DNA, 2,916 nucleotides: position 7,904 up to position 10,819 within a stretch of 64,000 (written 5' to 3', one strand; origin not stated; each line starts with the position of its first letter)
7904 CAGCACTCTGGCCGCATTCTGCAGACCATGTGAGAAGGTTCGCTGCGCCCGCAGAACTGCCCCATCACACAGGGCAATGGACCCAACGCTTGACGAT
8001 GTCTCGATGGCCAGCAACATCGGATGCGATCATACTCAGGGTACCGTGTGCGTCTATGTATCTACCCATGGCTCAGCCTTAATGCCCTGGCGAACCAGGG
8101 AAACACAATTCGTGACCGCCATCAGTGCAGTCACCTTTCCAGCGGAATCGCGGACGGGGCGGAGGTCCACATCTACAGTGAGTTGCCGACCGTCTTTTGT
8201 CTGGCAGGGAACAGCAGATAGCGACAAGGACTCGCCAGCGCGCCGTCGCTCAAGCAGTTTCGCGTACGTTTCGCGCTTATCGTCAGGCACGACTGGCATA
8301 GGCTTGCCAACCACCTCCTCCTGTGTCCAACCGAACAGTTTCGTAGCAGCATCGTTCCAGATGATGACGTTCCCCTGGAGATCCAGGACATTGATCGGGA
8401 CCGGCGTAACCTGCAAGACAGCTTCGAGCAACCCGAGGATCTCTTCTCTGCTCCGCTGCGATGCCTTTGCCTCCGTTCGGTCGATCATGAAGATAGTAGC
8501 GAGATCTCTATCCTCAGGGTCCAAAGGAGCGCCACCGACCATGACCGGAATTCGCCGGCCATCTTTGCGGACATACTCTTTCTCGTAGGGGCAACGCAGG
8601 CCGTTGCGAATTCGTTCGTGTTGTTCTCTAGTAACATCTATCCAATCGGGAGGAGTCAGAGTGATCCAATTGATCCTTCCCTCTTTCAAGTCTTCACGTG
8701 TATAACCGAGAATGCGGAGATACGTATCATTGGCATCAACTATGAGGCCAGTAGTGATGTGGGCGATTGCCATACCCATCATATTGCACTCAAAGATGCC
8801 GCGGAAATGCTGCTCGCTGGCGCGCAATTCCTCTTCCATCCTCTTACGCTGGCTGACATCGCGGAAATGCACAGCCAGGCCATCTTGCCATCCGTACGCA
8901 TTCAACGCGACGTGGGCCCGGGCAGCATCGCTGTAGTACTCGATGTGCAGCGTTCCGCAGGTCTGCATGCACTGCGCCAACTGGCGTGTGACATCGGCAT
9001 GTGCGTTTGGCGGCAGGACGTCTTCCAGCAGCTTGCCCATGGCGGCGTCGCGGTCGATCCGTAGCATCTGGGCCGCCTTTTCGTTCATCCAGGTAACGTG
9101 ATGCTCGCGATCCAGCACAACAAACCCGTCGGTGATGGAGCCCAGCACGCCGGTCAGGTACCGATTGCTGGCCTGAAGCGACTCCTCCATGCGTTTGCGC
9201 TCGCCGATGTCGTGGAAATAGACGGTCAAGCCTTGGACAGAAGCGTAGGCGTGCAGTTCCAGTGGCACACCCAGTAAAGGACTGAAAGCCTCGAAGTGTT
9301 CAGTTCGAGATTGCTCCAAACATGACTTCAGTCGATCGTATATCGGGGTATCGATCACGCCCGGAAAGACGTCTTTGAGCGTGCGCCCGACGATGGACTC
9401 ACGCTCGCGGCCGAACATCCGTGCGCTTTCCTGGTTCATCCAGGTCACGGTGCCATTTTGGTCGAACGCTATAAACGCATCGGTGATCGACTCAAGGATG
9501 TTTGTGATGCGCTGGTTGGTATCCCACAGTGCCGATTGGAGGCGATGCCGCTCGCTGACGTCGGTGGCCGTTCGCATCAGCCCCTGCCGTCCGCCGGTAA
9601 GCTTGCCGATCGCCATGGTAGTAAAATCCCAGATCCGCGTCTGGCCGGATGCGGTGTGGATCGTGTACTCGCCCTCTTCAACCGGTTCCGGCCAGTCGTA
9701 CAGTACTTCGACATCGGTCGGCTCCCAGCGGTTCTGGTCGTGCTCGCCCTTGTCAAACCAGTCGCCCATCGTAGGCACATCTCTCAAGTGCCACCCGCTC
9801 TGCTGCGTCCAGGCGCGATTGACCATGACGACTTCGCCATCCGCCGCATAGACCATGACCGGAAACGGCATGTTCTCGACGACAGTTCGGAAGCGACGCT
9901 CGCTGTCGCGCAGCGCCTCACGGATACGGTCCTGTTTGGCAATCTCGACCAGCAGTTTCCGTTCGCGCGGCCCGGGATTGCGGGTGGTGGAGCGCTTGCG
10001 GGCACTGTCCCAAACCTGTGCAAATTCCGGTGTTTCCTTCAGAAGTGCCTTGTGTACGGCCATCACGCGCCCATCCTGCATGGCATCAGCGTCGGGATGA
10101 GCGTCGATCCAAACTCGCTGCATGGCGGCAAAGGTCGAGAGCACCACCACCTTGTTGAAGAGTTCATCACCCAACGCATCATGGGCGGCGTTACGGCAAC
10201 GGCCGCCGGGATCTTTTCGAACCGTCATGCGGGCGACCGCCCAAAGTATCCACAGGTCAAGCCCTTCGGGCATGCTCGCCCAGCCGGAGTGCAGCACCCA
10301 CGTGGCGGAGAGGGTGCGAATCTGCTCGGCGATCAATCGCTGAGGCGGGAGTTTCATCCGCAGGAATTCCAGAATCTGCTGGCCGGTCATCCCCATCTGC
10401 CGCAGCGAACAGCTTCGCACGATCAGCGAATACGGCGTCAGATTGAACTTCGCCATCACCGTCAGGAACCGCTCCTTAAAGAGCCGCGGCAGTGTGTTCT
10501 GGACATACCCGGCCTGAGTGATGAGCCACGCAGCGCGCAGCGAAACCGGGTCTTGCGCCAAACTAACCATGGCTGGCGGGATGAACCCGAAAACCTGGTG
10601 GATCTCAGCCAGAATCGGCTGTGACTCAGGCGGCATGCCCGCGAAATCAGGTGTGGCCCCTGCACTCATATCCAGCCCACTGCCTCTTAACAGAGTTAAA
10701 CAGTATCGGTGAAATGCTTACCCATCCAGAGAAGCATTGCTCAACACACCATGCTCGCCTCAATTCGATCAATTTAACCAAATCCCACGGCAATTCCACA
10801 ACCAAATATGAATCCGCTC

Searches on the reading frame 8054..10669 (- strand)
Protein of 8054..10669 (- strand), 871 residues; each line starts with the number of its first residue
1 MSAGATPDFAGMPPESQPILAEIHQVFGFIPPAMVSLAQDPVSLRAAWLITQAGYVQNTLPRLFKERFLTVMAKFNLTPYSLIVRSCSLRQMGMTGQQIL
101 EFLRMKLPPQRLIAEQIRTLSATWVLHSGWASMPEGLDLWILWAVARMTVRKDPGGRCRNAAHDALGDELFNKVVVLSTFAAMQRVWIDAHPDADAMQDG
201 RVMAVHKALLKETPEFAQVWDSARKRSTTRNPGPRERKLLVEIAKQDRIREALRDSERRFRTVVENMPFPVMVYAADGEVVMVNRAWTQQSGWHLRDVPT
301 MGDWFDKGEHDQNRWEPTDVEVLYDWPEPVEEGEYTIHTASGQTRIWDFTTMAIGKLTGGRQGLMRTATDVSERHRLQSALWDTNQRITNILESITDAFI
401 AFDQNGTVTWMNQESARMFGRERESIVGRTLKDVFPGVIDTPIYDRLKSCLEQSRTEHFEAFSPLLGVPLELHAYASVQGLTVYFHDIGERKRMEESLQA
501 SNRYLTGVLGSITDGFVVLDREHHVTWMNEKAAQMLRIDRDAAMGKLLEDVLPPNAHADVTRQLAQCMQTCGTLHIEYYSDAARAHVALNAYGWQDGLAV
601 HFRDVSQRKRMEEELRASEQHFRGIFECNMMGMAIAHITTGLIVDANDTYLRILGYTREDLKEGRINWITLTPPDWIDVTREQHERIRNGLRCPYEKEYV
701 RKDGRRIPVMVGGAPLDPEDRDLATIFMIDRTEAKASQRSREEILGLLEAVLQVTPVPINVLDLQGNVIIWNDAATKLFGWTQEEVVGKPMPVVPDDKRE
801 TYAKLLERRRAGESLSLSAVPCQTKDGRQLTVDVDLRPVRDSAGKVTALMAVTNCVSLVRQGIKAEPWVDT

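Call 48: search_protein_families(library=ncbifam, proteins=[window:8054-10669:-], max_evalue=0.00001)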
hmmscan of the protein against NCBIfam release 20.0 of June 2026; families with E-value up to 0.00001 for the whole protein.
window:8054-10669:- (871 aa): 24 families
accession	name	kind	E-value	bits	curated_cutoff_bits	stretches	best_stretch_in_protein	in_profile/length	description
TIGR00229.1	sensory_box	domain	1.2e-65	219.4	22.9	4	747-852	6-112/126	PAS domain S-box protein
NF008468.0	PRK11360.1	equivalog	1.1e-29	103.3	646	2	376-503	258-392/616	two-component system sensor histidine kinase AtoS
NF007298.0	PRK09776.1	equivalog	1.5e-29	102.6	1135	2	334-453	504-624/1111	diguanylate cyclase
NF041777.1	sens_FixL_Rhizob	equivalog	2.8e-25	88.9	850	1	353-436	90-173/485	sensor protein FixL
NF033092.0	HK_WalK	equivalog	6.2e-20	71.3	725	1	495-616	250-373/594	cell wall metabolism sensor histidine kinase WalK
NF046044.1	PnpS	equivalog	2.7e-19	69.4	400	0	492-613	44-168/390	two-component system histidine kinase PnpS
NF052573.1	HisKinEspAMyxo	equivalog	3.8e-19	68.2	1400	0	334-439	206-308/755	serine histidine kinase EspA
NF047874.1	MASE3_PAS_HK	subfamily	1.4e-18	67.1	560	0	605-744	250-388/655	MASE3 domain-containing sensor histidine kinase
TIGR02966.1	phoR_proteo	equivalog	3.2e-17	62.6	334.2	1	506-613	9-112/333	phosphate regulon sensor histidine kinase PhoR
NF041552.1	TF_PrdR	equivalog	7.4e-17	60.9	795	1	377-500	125-246/577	sigma-54 dependent transcriptional regulator PrdR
NF008485.2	PRK11388.1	equivalog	2.2e-13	49.4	551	1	486-555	190-264/643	dihydroxyacetone kinase operon transcriptional regulator DhaR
NF008467.0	PRK11359.1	equivalog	6e-13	47.7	857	0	759-854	25-124/800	oxygen-sensing cyclic-di-GMP phosphodiesterase DosP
NF053781.1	cdiGMPphdstlr2612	equivalog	2.6e-12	45.2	1600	0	350-436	679-765/1268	Tlr1612 family c-di-GMP phosphodiesterase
TIGR02040.1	PpsR-CrtJ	equivalog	6.5e-12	45.2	275.4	0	384-552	131-302/442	transcriptional regulator PpsR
NF045911.1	TCSHisKinNblS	equivalog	7e-12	44.5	1000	0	496-570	259-333/621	two-component system sensor histidine kinase NblS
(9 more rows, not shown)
